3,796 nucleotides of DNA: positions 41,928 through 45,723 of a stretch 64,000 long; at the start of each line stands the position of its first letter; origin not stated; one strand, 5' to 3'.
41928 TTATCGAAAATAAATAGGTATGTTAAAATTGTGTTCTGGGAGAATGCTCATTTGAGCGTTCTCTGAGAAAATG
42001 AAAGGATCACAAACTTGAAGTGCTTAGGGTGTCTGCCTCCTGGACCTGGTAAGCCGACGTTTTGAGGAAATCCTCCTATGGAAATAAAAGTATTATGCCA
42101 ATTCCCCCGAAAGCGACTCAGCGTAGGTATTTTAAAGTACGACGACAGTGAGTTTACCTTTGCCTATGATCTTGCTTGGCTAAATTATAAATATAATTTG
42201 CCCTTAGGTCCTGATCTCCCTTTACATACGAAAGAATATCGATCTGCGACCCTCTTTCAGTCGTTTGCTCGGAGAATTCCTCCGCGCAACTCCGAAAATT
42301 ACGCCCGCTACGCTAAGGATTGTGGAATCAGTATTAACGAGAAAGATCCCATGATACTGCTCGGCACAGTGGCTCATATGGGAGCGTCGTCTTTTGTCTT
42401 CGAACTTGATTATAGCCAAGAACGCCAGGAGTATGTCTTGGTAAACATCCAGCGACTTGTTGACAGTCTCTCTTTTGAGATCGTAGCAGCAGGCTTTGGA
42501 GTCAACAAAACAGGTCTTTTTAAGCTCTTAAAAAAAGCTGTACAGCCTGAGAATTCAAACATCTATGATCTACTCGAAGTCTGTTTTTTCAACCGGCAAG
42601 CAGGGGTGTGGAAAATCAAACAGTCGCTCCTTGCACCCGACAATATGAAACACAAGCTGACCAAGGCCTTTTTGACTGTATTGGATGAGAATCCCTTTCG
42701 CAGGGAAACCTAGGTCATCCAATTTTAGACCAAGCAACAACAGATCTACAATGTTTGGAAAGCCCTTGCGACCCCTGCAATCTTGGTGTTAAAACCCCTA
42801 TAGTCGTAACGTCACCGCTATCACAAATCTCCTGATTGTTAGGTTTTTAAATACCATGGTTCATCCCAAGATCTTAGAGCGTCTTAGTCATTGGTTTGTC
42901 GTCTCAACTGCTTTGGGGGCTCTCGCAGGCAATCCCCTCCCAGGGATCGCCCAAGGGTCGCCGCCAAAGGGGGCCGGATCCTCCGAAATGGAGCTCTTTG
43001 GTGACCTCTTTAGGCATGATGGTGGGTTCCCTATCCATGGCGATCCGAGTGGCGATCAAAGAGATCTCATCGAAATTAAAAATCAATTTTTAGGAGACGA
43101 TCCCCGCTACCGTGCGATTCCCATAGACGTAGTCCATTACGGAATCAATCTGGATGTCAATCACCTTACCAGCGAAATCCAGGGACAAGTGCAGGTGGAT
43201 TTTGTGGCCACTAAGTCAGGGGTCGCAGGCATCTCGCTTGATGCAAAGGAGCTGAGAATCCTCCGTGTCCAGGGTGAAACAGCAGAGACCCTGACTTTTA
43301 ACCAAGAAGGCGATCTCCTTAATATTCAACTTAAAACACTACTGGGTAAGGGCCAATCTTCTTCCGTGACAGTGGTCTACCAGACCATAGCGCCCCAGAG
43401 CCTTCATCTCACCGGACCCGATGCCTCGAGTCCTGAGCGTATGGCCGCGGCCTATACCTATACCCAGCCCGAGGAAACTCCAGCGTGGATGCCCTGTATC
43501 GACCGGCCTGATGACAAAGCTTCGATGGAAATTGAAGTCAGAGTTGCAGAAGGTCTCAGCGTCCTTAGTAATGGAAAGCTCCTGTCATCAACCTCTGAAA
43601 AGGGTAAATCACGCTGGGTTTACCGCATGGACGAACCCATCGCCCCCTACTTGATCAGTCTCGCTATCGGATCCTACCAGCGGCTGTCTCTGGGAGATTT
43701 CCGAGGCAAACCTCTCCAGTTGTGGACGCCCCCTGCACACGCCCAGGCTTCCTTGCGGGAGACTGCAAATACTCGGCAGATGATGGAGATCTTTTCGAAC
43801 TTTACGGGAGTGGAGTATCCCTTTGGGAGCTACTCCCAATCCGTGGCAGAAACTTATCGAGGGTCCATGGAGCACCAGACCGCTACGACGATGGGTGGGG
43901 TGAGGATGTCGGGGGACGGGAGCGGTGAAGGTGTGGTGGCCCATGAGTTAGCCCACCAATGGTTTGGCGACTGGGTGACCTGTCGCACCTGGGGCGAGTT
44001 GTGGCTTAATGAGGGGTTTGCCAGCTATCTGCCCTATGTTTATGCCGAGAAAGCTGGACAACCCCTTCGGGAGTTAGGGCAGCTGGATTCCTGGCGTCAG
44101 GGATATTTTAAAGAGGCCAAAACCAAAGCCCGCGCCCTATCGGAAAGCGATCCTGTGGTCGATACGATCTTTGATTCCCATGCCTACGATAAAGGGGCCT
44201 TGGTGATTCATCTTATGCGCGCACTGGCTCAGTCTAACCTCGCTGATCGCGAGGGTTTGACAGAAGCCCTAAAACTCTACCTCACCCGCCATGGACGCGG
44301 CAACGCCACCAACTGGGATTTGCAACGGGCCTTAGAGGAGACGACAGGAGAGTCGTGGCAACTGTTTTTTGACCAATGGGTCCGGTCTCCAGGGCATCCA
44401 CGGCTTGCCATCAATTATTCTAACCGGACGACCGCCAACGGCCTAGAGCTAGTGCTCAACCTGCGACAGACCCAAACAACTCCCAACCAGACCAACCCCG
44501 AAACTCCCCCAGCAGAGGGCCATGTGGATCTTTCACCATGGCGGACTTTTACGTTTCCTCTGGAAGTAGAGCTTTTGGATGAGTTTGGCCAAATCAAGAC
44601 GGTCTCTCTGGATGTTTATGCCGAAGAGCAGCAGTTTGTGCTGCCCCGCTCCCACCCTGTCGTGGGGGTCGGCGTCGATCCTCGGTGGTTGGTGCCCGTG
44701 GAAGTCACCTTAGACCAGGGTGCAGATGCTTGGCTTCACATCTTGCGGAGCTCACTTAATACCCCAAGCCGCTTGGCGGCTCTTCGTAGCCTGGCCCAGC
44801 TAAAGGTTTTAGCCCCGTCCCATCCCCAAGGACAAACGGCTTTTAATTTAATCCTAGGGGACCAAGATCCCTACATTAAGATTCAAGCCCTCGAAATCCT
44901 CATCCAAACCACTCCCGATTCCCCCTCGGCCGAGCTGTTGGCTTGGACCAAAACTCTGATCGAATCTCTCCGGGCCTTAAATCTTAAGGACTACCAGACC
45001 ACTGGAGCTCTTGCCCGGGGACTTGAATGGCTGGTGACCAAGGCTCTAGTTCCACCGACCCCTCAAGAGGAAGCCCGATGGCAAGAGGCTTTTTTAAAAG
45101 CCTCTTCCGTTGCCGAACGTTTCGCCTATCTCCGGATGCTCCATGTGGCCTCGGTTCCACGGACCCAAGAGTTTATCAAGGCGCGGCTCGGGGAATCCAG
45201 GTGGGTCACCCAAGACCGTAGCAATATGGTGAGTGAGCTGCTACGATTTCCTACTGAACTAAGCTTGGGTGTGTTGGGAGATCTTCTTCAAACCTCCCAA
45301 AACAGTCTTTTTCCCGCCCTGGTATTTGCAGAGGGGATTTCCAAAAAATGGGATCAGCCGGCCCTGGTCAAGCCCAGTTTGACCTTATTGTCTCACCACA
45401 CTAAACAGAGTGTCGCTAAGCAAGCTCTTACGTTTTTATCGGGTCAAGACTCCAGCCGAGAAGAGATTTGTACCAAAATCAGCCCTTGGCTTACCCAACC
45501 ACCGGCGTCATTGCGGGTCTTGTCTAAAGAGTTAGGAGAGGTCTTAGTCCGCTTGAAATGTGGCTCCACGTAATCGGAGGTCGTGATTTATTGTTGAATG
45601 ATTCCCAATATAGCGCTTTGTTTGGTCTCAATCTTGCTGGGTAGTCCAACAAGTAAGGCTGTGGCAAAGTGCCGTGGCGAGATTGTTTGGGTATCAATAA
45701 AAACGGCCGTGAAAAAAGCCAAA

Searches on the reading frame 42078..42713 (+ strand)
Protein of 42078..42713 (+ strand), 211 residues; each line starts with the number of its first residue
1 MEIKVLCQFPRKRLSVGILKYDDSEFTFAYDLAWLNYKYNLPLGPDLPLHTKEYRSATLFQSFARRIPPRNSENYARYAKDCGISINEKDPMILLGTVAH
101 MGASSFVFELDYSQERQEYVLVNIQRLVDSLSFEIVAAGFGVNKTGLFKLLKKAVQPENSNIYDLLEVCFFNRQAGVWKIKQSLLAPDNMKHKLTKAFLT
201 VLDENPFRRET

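Call 14: search_protein_families(library=pfam, proteins=[window:42078-42713:+])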
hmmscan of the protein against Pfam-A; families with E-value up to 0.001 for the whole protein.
window:42078-42713:+ (211 aa): 1 family
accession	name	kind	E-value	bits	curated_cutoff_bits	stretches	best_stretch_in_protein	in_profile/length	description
PF13657.11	Couple_hipA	-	2.2e-08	35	22.5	1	15-100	9-90/99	HipA N-terminal domain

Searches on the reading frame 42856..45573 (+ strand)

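Call 14: search_protein_families(library=pfam, proteins=[window:42856-45573:+])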
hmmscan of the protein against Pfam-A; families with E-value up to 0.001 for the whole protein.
window:42856-45573:+ (905 aa): 2 families
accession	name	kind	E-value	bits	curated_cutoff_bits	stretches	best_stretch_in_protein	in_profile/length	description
PF01433.26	Peptidase_M1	-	8e-34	117.6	27.7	1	305-508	5-218/218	Peptidase family M1 domain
PF17900.6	Peptidase_M1_N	-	2.3e-15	57.6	25.8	1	94-255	4-175/186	Peptidase M1 N-terminal domain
